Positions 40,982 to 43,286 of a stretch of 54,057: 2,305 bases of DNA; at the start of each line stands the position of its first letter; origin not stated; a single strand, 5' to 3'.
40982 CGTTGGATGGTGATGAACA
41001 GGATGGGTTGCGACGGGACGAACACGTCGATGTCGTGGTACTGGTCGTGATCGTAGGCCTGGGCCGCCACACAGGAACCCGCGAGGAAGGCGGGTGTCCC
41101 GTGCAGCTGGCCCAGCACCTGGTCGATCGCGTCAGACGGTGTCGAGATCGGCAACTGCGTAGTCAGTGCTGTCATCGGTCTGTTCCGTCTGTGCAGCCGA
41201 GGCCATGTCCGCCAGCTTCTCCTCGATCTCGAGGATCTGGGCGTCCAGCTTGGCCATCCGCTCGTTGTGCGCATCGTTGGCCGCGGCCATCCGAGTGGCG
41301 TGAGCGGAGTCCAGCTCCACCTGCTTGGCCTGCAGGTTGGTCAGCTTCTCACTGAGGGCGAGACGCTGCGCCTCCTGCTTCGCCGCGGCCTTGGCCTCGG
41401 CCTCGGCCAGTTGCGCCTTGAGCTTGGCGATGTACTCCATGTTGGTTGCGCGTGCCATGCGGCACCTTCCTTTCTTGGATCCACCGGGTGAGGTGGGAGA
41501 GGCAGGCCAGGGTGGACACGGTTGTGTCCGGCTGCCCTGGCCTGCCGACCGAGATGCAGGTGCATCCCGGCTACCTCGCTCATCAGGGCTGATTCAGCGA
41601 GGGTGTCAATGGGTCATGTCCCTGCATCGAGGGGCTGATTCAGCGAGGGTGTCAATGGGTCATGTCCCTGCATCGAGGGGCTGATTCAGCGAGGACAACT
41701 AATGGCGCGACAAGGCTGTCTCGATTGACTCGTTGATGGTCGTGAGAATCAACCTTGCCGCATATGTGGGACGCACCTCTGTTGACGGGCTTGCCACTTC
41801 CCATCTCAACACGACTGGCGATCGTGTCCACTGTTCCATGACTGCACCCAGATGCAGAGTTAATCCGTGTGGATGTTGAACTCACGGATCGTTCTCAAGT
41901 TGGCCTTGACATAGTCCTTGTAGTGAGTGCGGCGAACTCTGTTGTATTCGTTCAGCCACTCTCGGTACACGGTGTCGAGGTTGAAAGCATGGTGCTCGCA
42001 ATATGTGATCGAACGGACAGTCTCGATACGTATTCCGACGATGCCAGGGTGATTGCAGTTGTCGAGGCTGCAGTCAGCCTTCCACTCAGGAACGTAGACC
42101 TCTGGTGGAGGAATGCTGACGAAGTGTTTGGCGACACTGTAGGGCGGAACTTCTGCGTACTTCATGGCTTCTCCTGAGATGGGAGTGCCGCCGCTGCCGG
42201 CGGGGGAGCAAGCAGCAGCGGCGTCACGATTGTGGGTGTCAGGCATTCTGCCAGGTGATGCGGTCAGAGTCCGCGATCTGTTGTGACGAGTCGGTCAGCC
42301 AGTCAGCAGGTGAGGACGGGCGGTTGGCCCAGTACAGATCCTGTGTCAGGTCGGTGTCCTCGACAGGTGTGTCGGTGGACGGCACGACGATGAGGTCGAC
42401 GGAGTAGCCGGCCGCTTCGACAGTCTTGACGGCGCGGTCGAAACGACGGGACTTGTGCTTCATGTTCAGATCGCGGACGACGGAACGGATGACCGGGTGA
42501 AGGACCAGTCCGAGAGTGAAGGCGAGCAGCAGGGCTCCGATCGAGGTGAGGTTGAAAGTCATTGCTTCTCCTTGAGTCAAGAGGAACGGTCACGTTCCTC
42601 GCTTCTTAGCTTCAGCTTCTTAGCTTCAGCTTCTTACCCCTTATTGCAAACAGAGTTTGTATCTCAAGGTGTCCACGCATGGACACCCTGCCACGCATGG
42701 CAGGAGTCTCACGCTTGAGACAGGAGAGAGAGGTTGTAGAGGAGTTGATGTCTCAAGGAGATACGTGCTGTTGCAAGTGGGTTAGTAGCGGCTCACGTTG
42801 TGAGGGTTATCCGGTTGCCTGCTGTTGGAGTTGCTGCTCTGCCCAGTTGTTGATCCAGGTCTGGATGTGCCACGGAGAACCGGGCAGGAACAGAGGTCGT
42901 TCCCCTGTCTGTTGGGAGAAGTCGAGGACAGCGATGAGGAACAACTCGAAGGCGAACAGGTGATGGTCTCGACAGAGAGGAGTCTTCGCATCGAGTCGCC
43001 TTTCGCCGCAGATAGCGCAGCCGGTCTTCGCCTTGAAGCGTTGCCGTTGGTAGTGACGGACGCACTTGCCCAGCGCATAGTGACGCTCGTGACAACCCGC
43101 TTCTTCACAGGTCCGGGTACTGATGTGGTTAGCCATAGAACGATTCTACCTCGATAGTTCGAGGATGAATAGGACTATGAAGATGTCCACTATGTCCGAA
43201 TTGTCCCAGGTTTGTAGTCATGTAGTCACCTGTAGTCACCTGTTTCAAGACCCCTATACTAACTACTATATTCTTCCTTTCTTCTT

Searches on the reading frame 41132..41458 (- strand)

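Call 49: search_protein_families(library=pfam, proteins=[window:41132-41458:-], max_evalue=0.05)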
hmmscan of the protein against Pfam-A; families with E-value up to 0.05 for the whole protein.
window:41132-41458:- (108 aa): 5 families
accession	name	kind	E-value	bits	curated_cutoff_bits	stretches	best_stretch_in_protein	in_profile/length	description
PF16046.10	FAM76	-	0.00027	20.9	28.5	1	5-86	214-294/298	FAM76 protein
PF24922.1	ACBP4_C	-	0.0091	16.7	31.2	1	10-87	5-80/105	Acyl-CoA-binding domain-containing protein 4-6, C-terminal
PF03280.19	Lipase_chap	-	0.017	15.5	25.7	1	9-91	82-163/192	Proteobacterial lipase chaperone protein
PF11414.13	Suppressor_APC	-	0.024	15.3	25.4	1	36-85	33-81/82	Adenomatous polyposis coli tumour suppressor protein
PF21037.2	CCDC138_cc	-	0.026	15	27.1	1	12-46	19-52/59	Coiled-coil-domain-containing protein 138, coiled-coil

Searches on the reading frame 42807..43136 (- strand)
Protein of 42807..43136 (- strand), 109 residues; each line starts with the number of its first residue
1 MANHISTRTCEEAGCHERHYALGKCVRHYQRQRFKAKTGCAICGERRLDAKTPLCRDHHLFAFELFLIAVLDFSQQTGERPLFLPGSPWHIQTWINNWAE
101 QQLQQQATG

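Call 11: search_protein_families(library=pfam, proteins=[window:42807-43136:-], max_evalue=0.01)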
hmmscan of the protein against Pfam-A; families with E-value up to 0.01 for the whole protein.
window:42807-43136:- (109 aa): 0 families

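Call 12: search_protein_families(library=phrogs, proteins=[window:42807-43136:-], max_evalue=0.001)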
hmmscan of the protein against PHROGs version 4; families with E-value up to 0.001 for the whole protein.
window:42807-43136:- (109 aa): 1 family
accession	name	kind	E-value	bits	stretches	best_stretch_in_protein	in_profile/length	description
phrog_5351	-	DNA, RNA and nucleotide metabolism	0.00016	22.9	1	5-46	4-45/171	HNH endonuclease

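Call 56: search_solved_structures(query=window:42807-43136:-, max_evalue=10)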
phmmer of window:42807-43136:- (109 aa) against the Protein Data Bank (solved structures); distinct sequences matched with E-value up to 10: 0.
